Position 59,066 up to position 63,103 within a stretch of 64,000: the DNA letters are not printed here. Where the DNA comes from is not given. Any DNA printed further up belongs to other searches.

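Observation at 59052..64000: Sigma-54 promoter plus upstream palindrome driving a GT2 synthase fused to a DMFase-beta-like domain, followed by an O-acyltransferase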

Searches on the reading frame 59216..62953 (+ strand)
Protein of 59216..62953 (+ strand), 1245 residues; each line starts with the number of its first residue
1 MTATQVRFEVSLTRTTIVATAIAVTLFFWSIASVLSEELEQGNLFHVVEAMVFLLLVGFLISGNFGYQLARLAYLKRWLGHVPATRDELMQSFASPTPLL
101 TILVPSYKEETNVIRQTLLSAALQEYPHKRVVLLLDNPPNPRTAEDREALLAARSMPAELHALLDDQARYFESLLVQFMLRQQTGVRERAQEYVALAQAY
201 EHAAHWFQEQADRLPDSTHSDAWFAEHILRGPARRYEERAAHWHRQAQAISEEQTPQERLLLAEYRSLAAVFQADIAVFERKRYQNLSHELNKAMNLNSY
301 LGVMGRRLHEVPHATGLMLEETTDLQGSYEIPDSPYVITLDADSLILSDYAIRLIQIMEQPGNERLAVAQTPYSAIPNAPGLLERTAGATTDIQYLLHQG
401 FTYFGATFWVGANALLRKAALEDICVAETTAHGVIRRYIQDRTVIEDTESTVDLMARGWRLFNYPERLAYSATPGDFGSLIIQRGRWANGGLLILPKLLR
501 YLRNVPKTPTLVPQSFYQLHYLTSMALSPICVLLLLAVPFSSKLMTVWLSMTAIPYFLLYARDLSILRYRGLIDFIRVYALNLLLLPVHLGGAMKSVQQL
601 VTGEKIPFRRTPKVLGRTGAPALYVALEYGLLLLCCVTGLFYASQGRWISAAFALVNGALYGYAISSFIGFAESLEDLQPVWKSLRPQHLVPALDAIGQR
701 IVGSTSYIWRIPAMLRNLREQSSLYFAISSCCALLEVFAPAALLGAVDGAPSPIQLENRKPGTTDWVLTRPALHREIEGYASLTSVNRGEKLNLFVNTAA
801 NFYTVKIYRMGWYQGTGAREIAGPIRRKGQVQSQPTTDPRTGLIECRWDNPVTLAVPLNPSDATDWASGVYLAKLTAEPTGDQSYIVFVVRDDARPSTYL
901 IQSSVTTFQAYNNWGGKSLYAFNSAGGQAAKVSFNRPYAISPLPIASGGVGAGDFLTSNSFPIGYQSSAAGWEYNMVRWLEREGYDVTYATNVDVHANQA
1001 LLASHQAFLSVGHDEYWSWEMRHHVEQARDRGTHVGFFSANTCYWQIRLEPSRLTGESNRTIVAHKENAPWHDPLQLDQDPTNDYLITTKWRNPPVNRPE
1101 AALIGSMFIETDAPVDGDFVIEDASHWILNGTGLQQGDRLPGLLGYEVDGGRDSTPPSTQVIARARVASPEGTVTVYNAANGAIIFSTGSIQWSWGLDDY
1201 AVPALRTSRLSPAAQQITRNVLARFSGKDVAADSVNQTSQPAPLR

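Call 5: search_protein_families(library=pfam, proteins=[window:59216-62953:+], max_evalue=0.1)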
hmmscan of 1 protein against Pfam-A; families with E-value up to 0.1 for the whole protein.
window:59216-62953:+ (1245 aa): 5 families
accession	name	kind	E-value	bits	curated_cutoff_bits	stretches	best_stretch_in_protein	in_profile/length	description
PF20254.3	DMFA2_C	-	8.1e-115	384.6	27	1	804-1198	1-369/374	N,N-dimethylformamidase beta subunit-like, C-terminal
PF13632.12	Glyco_trans_2_3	-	2.9e-28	99.5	27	1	336-557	1-195/198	Glycosyl transferase family group 2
PF13641.12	Glyco_tranf_2_3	-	2.6e-10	41.1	27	1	336-490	89-230/230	Glycosyltransferase like family 2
PF00535.33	Glycos_transf_2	-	1.9e-07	31.6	23.3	1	101-149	1-47/168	Glycosyl transferase family 2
PF03142.21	Chitin_synth_2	-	0.021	13.9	27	0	95-135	22-62/527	Chitin synthase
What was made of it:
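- On Cellulose synthase BcsA (TIGR03030 CelA equivalog): No PilZ match in Pfam (call 5).
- On PF20254 DMFA2_C (DMFase beta-subunit-like): 384.6 bits against 27, E = 8e-115, residues 804-1198 (call 5).
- On CE4 polysaccharide deacetylases (PgaB, IcaB, MatB CE4 domain): No PF01522 match in the window protein (call 5).
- Closest known: Bacterial cellulose synthase BcsA. Different: No PilZ domain (call 5).
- Checked: It matches PF20254 DMFA2_C at residues 804-1198, E = 8e-115, 384 bits against a cut-off of 27 (call 5).
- Domain matches: call 5.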

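Call 6: search_protein_families(library=ncbifam, proteins=[window:59216-62953:+], max_evalue=0.1)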
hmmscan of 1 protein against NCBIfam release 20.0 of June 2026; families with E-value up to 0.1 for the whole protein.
window:59216-62953:+ (1245 aa): 9 families
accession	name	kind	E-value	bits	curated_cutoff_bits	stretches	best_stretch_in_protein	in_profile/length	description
TIGR03030.1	CelA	equivalog_domain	2.4e-20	72.2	699.1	2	335-495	230-381/714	UDP-forming cellulose synthase catalytic subunit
TIGR03937.1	PgaC_IcaA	equivalog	3.3e-08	32.9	422.3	2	328-538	120-313/407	poly-beta-1,6-N-acetyl-D-glucosamine synthase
NF003958.0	PRK05454.2-1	equivalog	6.9e-06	24.5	419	1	336-425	206-295/704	glucans biosynthesis glucosyltransferase MdoH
TIGR04242.1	nodulat_NodC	equivalog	8e-06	25.1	550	1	81-142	33-92/395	chitooligosaccharide synthase NodC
NF008558.0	PRK11498.1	equivalog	6.8e-05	21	992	1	393-494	415-504/872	UDP-forming cellulose synthase catalytic subunit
NF053846.1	glyco_with_XrtP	equivalog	0.00014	20.7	520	1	441-550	248-353/440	XrtP-associated glycosyltransferase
NF003962.0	PRK05454.2-5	equivalog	0.0013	17.4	328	1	336-425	234-323/641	glucans biosynthesis glucosyltransferase MdoH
NF003956.0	PRK05454.1-3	equivalog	0.042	12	864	1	236-388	143-282/718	glucans biosynthesis glucosyltransferase MdoH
TIGR03469.1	HpnB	hypoth_equivalog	0.046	12.7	379.25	1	91-151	37-96/386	hopene-associated glycosyltransferase HpnB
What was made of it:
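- On Cellulose synthase BcsA (TIGR03030 CelA equivalog): 72.2 bits against a cut-off of 699.1 (call 6).
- On PNAG synthase PgaC/IcaA (TIGR03937): 32.9 bits against a cut-off of 422.3 (call 6).
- Closest known: Streptomyces MatB with the SCO2961. Different: The synthase is not a PgaC/IcaA equivalog (33 bits against a cut-off of 422; call 6) and has a 130-aa helical insert.
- Closest known: Bacterial cellulose synthase BcsA. Different: CelA equivalog score is 72 against a cut-off of 699 (call 6).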

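Call 14: find_homologous_proteins(query=window:59216-62950:+, max_evalue=1e-10)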
Query window:59216-62950:+ (1245 aa): 4792 proteins with E <= 1e-10 among 8000 candidates; the best 120 are listed.
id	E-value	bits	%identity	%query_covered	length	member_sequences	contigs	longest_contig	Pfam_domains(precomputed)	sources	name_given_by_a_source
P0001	0.0e+0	2703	94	100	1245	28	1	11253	PF13632.13,PF13641.13,PF20254.4,PF00535.33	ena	-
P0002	0.0e+0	2539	89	100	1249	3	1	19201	PF13632.13,PF13641.13,PF20254.4,PF00535.33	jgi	-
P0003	0.0e+0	2526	88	100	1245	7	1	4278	PF13632.13,PF13641.13,PF20254.4,PF00535.33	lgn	-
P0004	0.0e+0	2468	86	100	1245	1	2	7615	PF13632.13,PF13641.13,PF20254.4,PF00535.33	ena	-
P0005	0.0e+0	2366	83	100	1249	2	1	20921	PF13632.13,PF13641.13,PF20254.4,PF00535.33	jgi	jgi:cellulose synthase/poly-beta-1,6-N-acetylglucosamine synthase-like glycosyltransferase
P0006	0.0e+0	2363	82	100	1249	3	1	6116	PF13632.13,PF13641.13,PF20254.4,PF00535.33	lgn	-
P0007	0.0e+0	2361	82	100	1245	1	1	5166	PF13632.13,PF13641.13,PF20254.4,PF00535.33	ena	-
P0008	0.0e+0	2352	81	100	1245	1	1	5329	PF13632.13,PF13641.13,PF20254.4,PF00535.33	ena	-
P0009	0.0e+0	2309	81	100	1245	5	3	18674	PF13632.13,PF13641.13,PF20254.4,PF00535.33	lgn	-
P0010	0.0e+0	2286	80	99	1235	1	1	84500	PF13632.13,PF13641.13,PF20254.4,PF00535.33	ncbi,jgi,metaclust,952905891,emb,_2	jgi:cellulose synthase/poly-beta-1,6-N-acetylglucosamine synthase-like glycosyltransferase|metaclust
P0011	0.0e+0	2285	80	100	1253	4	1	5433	PF13632.13,PF13641.13,PF20254.4,PF00535.33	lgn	-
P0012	0.0e+0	2279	79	100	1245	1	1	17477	PF13632.13,PF13641.13,PF20254.4,PF00535.33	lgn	-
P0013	0.0e+0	1706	62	100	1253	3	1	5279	PF13632.13,PF13641.13,PF20254.4,PF00535.33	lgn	-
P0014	0.0e+0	1670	61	98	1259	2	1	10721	PF13632.13,PF13641.13,PF20254.4,PF00535.33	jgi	-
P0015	0.0e+0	1668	60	100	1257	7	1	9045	PF13632.13,PF13641.13,PF20254.4,PF00535.33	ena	-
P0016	0.0e+0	1625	59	99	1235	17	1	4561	PF13632.13,PF13641.13,PF20254.4,PF00535.33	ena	-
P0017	0.0e+0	1621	59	99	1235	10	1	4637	PF13632.13,PF13641.13,PF20254.4,PF00535.33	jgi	jgi:cellulose synthase/poly-beta-1,6-N-acetylglucosamine synthase-like glycosyltransferase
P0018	0.0e+0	1606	59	99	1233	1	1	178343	PF13632.13,PF13641.13,PF20254.4,PF00535.33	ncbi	-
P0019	0.0e+0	1592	58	99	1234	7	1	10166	PF13632.13,PF13641.13,PF20254.4,PF00535.33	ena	-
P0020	0.0e+0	1578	57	98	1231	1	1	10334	PF13632.13,PF13641.13,PF20254.4,PF00535.33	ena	-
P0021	0.0e+0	1577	58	99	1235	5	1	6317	PF13632.13,PF13641.13,PF20254.4,PF00535.33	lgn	-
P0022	0.0e+0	1576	58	98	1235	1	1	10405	PF13632.13,PF13641.13,PF20254.4,PF00535.33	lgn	-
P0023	0.0e+0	1570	57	98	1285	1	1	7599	PF13632.13,PF13641.13,PF20254.4,PF00535.33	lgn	-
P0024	0.0e+0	1570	58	98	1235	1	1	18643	PF13632.13,PF13641.13,PF20254.4,PF00535.33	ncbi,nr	ncbi:MAG TPA: N,N-dimethylformamidase beta subunit family domain-containing protein [Nitrospira sp.]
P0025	0.0e+0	1567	59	99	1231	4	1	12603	PF13632.13,PF13641.13,PF20254.4,PF00535.33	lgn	-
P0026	0.0e+0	1565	58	99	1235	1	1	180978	PF13632.13,PF13641.13,PF20254.4,PF00535.33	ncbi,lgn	-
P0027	0.0e+0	1562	58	98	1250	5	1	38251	PF13632.13,PF13641.13,PF20254.4,PF00535.33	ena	-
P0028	0.0e+0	1557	57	99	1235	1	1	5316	PF13632.13,PF13641.13,PF20254.4,PF00535.33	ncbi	ncbi:MAG: N,N-dimethylformamidase beta subunit family domain-containing protein [Nitrospira sp.]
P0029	0.0e+0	1557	57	98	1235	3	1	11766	PF13632.13,PF13641.13,PF20254.4,PF00535.33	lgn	-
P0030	0.0e+0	1554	57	98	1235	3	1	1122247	PF13632.13,PF13641.13,PF20254.4,PF00535.33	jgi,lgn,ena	-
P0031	0.0e+0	1546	57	99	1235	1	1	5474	PF13632.13,PF13641.13,PF20254.4,PF00535.33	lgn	-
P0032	0.0e+0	1541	57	99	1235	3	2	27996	PF13632.13,PF13641.13,PF20254.4,PF00535.33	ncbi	-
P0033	0.0e+0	1541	57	99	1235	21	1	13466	PF13632.13,PF13641.13,PF20254.4,PF00535.33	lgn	-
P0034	0.0e+0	1540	57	99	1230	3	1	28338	PF13632.13,PF13641.13,PF20254.4,PF00535.33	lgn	-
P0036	0.0e+0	1532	57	98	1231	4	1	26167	PF13632.13,PF13641.13,PF20254.4,PF00535.33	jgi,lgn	jgi:cellulose synthase (UDP-forming)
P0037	0.0e+0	1531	57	98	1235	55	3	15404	PF13632.13,PF13641.13,PF20254.4,PF00535.33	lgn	-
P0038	0.0e+0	1522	57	98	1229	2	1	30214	PF13632.13,PF13641.13,PF20254.4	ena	-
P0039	0.0e+0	1516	56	98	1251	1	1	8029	PF13632.13,PF13641.13,PF20254.4,PF00535.33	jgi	-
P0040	0.0e+0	1512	56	98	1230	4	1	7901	PF13632.13,PF13641.13,PF20254.4,PF00535.33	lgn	-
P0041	0.0e+0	1512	57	98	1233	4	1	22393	PF13632.13,PF13641.13,PF20254.4,PF00535.33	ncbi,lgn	ncbi:MAG: N,N-dimethylformamidase beta subunit family domain-containing protein [Nitrospira sp.]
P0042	0.0e+0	1511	56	98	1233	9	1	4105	PF13632.13,PF13641.13,PF20254.4,PF00535.33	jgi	jgi:cellulose synthase/poly-beta-1,6-N-acetylglucosamine synthase-like glycosyltransferase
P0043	0.0e+0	1502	56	95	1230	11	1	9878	PF13632.13,PF13641.13,PF20254.4,PF00535.33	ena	-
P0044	0.0e+0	1501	55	99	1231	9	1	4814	PF13632.13,PF13641.13,PF20254.4,PF00535.33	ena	-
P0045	0.0e+0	1481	55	98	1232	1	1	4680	PF13632.13,PF13641.13,PF20254.4,PF00535.33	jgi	jgi:cellulose synthase/poly-beta-1,6-N-acetylglucosamine synthase-like glycosyltransferase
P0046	0.0e+0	1474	55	99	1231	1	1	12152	PF13632.13,PF13641.13,PF20254.4,PF00535.33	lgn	-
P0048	0.0e+0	1464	55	98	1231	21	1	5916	PF13632.13,PF13641.13,PF20254.4,PF00535.33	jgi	jgi:cellulose synthase/poly-beta-1,6-N-acetylglucosamine synthase-like glycosyltransferase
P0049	0.0e+0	1462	55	99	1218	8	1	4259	PF13632.13,PF13641.13,PF20254.4,PF00535.33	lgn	-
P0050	0.0e+0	1458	55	99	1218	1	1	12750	PF13632.13,PF13641.13,PF20254.4,PF00535.33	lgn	-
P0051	0.0e+0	1450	57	91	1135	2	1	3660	PF13632.13,PF13641.13,PF20254.4,PF00535.33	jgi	jgi:cellulose synthase/poly-beta-1,6-N-acetylglucosamine synthase-like glycosyltransferase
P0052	0.0e+0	1447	55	98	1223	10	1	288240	PF13632.13,PF13641.13,PF20254.4,PF00535.33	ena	-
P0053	0.0e+0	1426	55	98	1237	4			PF13632.13,PF13641.13,PF20254.4,PF00535.33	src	-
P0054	0.0e+0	1426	54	98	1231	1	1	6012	PF13632.13,PF13641.13,PF20254.4,PF00535.33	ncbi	-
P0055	0.0e+0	1420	55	98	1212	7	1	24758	PF13632.13,PF13641.13,PF20254.4,PF00535.33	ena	-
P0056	0.0e+0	1418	55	98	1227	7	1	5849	PF13632.13,PF13641.13,PF20254.4,PF00535.33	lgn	-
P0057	0.0e+0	1417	55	96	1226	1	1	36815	PF13632.13,PF13641.13,PF20254.4,PF00535.33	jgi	jgi:cellulose synthase/poly-beta-1,6-N-acetylglucosamine synthase-like glycosyltransferase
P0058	0.0e+0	1417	53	100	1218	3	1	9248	PF13632.13,PF13641.13,PF20254.4,PF00535.33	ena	-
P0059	0.0e+0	1412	54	98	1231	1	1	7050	PF13632.13,PF13641.13,PF20254.4,PF00535.33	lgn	-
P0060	0.0e+0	1411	55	98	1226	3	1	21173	PF13632.13,PF13506.14,PF13641.13,PF20254.4,PF00535.33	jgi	-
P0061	0.0e+0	1397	52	98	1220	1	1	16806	PF13632.13,PF13641.13,PF20254.4,PF00535.33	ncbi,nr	ncbi:MAG TPA: N,N-dimethylformamidase beta subunit family domain-containing protein [Nitrospira sp.]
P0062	0.0e+0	1397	54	98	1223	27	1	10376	PF13632.13,PF13641.13,PF20254.4,PF00535.33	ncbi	-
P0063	0.0e+0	1395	53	98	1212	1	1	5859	PF13632.13,PF13641.13,PF20254.4,PF00535.33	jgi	jgi:cellulose synthase (UDP-forming)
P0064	0.0e+0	1393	54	98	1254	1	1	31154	PF13632.13,PF13641.13,PF20254.4,PF00535.33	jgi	jgi:cellulose synthase (UDP-forming)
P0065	0.0e+0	1384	53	98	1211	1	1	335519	PF13632.13,PF13641.13,PF20254.4,PF00535.33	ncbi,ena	-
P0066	0.0e+0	1384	53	98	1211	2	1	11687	PF13632.13,PF13641.13,PF20254.4,PF00535.33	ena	-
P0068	0.0e+0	1353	53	95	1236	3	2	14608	PF13632.13,PF13641.13,PF20254.4,PF00535.33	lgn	-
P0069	0.0e+0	1291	60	76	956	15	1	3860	PF13632.13,PF13641.13,PF20254.4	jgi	jgi:hypothetical protein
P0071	0.0e+0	1067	56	75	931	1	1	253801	PF13632.13,PF13641.13,PF20254.4,PF00535.33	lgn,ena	-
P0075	6.9e-240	817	53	60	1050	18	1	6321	PF13632.13,PF13641.13,PF01522.27,PF00535.33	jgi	-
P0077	2.1e-237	809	53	62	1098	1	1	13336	PF13632.13,PF13641.13,PF01522.27,PF00535.33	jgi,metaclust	metaclust:\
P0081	5.1e-236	804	52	62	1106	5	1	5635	PF13632.13,PF13641.13,PF01522.27,PF00535.33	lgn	-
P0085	5.6e-233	794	53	61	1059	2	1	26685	PF13632.13,PF13641.13,PF01522.27,PF00535.33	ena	-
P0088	1.6e-232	793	51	63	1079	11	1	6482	PF13632.13,PF13641.13,PF01522.27,PF00535.33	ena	-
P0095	9.9e-228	777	52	60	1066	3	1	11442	PF13632.13,PF13641.13,PF01522.27,PF00535.33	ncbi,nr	ncbi:MAG TPA: glycosyltransferase family 2 protein [Nitrospira sp.]|nr:glycosyltransferase family 2 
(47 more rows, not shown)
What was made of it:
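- The fusion is conserved in about 65 clusters: call 14.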
